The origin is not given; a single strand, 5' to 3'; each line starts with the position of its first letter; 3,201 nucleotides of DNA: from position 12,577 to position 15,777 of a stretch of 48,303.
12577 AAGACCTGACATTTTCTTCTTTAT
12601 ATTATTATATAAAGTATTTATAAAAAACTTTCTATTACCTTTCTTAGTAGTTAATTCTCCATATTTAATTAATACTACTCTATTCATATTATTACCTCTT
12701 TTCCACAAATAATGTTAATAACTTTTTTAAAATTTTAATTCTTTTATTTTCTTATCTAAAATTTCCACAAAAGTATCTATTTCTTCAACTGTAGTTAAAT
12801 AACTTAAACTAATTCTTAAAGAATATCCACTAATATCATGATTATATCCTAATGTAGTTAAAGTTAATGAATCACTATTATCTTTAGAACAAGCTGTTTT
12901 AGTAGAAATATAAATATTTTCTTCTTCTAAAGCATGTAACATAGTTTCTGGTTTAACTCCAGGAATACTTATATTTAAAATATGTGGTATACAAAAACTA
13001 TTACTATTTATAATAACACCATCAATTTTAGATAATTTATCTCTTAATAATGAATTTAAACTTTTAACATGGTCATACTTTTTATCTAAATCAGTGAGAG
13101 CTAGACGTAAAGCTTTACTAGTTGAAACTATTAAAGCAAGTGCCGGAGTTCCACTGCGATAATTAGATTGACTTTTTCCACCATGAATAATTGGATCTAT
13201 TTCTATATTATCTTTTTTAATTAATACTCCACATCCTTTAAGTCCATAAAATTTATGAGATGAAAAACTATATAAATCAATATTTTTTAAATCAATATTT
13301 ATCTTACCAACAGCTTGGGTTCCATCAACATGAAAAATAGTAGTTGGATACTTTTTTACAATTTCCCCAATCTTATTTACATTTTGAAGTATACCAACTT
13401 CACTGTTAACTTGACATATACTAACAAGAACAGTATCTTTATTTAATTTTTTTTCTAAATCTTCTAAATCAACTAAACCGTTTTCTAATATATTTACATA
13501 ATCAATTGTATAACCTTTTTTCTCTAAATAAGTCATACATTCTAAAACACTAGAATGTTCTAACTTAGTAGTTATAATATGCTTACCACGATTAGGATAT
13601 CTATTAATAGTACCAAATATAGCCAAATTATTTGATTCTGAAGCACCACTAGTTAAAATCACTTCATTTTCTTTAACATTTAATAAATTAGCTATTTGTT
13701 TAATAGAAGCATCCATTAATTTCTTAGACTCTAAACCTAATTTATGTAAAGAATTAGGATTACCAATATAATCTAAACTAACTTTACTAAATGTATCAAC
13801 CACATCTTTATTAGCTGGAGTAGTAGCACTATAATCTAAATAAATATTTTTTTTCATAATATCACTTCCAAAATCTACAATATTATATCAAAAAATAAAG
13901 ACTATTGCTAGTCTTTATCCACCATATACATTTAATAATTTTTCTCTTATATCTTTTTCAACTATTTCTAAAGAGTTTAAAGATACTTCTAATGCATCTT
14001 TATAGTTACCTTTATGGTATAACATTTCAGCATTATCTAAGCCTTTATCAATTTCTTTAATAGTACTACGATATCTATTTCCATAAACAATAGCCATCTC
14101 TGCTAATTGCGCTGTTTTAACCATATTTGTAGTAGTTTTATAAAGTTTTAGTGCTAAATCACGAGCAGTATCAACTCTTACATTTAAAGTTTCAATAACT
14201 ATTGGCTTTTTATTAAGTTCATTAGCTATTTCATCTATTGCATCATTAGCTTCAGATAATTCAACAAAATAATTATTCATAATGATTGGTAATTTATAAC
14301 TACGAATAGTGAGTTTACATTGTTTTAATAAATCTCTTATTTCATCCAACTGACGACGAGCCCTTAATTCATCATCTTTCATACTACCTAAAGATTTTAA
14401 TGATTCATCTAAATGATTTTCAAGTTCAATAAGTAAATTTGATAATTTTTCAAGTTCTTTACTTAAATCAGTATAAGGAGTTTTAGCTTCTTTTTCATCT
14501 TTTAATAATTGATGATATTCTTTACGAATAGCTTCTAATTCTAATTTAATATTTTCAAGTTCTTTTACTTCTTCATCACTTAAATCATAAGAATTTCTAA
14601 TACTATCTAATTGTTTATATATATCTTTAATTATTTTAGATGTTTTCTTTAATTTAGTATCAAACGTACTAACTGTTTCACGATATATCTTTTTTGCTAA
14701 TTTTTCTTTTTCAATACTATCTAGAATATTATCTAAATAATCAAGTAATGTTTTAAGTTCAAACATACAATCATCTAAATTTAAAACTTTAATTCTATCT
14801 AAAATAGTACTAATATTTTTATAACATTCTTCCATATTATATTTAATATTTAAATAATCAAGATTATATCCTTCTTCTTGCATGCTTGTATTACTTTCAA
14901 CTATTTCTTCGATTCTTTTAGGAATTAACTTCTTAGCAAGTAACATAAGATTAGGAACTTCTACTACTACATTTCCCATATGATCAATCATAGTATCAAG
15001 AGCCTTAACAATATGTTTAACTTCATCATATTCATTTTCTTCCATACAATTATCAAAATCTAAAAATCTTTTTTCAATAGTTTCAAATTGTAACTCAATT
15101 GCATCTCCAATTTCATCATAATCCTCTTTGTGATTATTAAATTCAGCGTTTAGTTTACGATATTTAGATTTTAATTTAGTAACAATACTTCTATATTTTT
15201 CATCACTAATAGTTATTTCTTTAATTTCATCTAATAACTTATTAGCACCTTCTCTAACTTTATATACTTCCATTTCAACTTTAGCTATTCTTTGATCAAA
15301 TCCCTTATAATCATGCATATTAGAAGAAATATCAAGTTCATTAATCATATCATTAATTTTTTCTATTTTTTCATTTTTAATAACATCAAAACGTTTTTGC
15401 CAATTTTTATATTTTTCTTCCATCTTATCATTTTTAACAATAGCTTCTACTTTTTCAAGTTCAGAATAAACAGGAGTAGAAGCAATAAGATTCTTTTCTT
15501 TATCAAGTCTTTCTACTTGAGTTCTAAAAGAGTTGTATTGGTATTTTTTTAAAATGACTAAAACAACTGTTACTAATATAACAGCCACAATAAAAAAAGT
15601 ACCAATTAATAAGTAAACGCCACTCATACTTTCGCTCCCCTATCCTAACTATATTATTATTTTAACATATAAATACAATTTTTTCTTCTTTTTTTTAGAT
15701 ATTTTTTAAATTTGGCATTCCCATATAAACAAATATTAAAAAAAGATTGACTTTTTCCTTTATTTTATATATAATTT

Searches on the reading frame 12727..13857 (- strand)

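Call 16: search_protein_families(library=pfam, proteins=[window:12727-13857:-], max_evalue=0.001)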
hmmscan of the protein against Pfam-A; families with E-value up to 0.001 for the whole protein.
window:12727-13857:- (376 aa): 2 families
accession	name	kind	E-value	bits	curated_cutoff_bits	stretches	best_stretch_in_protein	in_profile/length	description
PF00266.25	Aminotran_5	-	3.8e-73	247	21.5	1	5-363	1-371/371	Aminotransferase class-V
PF00155.27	Aminotran_1_2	-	1.1e-08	35.1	19.7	1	51-325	47-338/361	Aminotransferase class I and II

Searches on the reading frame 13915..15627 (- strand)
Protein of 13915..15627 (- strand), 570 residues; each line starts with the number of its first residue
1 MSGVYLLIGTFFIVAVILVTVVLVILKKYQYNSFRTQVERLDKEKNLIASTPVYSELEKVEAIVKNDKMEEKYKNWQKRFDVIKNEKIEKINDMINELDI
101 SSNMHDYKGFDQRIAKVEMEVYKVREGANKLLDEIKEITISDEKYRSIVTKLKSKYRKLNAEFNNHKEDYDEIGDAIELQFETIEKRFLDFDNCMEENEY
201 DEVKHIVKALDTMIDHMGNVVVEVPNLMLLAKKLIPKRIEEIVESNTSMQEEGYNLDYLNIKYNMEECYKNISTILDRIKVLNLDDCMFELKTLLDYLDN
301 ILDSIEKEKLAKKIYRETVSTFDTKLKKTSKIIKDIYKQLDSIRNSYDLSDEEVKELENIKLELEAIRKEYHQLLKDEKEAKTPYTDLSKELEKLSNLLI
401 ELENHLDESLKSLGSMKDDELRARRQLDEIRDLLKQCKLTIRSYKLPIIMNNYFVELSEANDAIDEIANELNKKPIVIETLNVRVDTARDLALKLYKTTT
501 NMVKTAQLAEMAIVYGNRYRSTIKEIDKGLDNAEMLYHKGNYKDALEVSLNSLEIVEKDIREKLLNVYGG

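Call 16: search_protein_families(library=pfam, proteins=[window:13915-15627:-], max_evalue=0.001)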
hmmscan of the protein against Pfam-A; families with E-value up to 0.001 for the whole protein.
window:13915-15627:- (570 aa): 1 family
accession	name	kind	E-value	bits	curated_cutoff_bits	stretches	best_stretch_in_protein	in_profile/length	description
PF06160.17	EzrA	-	1.4e-100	337.6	39.6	1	13-567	2-556/557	Septation ring formation regulator, EzrA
